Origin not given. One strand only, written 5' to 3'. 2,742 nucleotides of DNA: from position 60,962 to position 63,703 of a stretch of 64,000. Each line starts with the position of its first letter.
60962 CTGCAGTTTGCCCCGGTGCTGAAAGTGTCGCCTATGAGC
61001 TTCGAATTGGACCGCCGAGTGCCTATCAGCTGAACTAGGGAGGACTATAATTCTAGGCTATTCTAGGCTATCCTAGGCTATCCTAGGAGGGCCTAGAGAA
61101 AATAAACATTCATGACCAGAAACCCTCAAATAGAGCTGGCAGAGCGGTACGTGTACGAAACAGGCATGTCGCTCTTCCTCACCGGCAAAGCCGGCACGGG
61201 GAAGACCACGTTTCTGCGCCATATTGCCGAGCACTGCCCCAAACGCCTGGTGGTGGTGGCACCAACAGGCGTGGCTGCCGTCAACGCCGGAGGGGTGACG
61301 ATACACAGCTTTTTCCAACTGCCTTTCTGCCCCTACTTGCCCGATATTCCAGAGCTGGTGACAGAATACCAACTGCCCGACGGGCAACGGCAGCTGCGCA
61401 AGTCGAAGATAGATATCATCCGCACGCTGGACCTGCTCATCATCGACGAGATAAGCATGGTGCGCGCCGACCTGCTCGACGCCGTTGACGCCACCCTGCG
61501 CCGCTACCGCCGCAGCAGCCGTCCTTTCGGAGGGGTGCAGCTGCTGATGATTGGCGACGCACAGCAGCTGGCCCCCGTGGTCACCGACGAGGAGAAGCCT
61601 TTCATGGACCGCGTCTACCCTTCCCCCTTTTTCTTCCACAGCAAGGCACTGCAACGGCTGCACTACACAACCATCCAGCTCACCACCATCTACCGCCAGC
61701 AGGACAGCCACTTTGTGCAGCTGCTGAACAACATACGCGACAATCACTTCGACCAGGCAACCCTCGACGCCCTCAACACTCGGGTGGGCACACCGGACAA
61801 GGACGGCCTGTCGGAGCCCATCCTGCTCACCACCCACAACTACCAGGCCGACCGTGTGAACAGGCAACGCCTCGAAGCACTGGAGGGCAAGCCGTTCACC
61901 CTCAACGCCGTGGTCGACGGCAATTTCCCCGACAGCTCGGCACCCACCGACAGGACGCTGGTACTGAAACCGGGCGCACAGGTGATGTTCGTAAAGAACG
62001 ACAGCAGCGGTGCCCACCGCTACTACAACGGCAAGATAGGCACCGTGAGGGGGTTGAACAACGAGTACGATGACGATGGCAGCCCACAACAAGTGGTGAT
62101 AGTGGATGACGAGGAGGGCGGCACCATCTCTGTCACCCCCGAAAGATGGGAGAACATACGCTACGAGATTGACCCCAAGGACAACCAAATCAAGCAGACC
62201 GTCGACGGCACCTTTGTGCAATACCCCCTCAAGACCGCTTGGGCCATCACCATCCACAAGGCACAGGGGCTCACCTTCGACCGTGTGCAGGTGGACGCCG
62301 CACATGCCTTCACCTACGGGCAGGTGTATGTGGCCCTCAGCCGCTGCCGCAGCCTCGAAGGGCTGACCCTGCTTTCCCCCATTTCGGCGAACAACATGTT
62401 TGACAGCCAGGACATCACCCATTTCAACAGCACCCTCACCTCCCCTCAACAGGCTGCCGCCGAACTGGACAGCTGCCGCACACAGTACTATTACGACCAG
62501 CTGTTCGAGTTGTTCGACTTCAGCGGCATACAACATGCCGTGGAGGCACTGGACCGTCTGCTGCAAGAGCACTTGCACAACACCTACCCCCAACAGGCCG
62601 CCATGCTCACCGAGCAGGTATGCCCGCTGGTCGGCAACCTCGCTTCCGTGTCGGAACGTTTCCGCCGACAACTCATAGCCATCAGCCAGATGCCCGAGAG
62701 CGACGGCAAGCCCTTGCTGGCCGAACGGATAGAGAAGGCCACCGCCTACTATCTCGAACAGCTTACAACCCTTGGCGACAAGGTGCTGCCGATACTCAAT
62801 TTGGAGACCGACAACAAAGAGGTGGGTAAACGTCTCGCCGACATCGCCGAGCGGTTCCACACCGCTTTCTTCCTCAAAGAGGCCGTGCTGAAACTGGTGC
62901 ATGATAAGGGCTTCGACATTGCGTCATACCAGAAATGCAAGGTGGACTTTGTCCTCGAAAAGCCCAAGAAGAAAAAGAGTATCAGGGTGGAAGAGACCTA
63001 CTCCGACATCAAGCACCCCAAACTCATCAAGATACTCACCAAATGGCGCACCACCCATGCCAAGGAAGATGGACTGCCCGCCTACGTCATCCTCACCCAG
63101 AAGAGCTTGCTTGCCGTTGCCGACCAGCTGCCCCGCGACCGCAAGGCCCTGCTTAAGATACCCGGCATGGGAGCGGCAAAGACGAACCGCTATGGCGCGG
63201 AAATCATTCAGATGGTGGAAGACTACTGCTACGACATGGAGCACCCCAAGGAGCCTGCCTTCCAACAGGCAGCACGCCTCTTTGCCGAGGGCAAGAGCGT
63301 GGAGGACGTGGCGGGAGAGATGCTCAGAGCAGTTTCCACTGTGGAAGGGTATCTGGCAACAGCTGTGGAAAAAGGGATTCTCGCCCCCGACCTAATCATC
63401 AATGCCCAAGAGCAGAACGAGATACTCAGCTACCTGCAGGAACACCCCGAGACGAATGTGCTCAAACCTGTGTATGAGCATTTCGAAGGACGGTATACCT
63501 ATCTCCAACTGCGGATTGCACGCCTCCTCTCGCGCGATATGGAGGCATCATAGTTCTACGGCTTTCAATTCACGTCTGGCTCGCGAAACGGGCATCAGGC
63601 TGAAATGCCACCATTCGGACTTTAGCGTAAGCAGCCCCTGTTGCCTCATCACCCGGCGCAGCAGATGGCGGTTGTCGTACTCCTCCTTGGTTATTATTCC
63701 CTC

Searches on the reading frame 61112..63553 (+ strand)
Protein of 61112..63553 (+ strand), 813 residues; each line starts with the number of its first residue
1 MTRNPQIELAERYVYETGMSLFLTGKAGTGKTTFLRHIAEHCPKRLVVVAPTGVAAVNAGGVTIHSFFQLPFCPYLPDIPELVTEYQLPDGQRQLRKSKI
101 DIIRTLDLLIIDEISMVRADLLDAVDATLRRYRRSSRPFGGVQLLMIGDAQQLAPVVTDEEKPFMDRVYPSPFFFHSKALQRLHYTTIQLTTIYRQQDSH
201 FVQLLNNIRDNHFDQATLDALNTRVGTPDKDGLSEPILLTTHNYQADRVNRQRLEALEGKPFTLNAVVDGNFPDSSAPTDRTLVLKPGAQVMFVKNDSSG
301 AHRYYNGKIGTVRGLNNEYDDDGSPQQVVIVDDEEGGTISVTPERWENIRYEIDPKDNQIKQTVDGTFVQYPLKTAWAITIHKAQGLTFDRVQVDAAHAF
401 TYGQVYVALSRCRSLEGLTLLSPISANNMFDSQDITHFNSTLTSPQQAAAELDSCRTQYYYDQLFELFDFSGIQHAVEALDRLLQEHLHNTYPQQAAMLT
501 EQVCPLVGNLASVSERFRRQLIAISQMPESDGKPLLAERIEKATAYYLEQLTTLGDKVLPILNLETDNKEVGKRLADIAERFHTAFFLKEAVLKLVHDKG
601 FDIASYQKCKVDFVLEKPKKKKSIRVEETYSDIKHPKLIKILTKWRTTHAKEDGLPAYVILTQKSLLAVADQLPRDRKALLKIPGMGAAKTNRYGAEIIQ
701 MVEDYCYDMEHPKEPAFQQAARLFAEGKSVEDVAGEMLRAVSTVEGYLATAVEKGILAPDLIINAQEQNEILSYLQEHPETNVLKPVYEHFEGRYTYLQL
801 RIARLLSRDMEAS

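Call 78: search_protein_families(library=pfam, proteins=[window:61112-63553:+], max_evalue=0.00001)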
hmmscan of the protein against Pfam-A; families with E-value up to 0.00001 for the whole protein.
window:61112-63553:+ (813 aa): 8 families
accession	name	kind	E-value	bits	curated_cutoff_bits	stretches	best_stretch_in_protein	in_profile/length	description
PF05970.20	PIF1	-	1.9e-28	100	25.9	1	11-212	15-216/223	PIF1-like helicase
PF00570.28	HRDC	-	6.3e-19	68.1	23.8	1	637-702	3-68/68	HRDC domain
PF13604.12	AAA_30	-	4.4e-16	59.6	27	1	6-222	6-181/191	AAA domain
PF14493.12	HTH_40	-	4.8e-15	56.1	27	1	718-804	3-89/89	Helix-turn-helix domain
PF13245.12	AAA_19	-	1.1e-11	45.4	25.1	1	21-156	14-132/134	AAA domain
PF02689.20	Herpes_Helicase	-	1e-07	30.8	27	1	338-429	697-786/808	Helicase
PF13191.12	AAA_16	-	5.5e-07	30.7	32.6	0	17-139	23-134/167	AAA ATPase domain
PF13401.12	AAA_22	-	8e-06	26.6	27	0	17-150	4-124/130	AAA domain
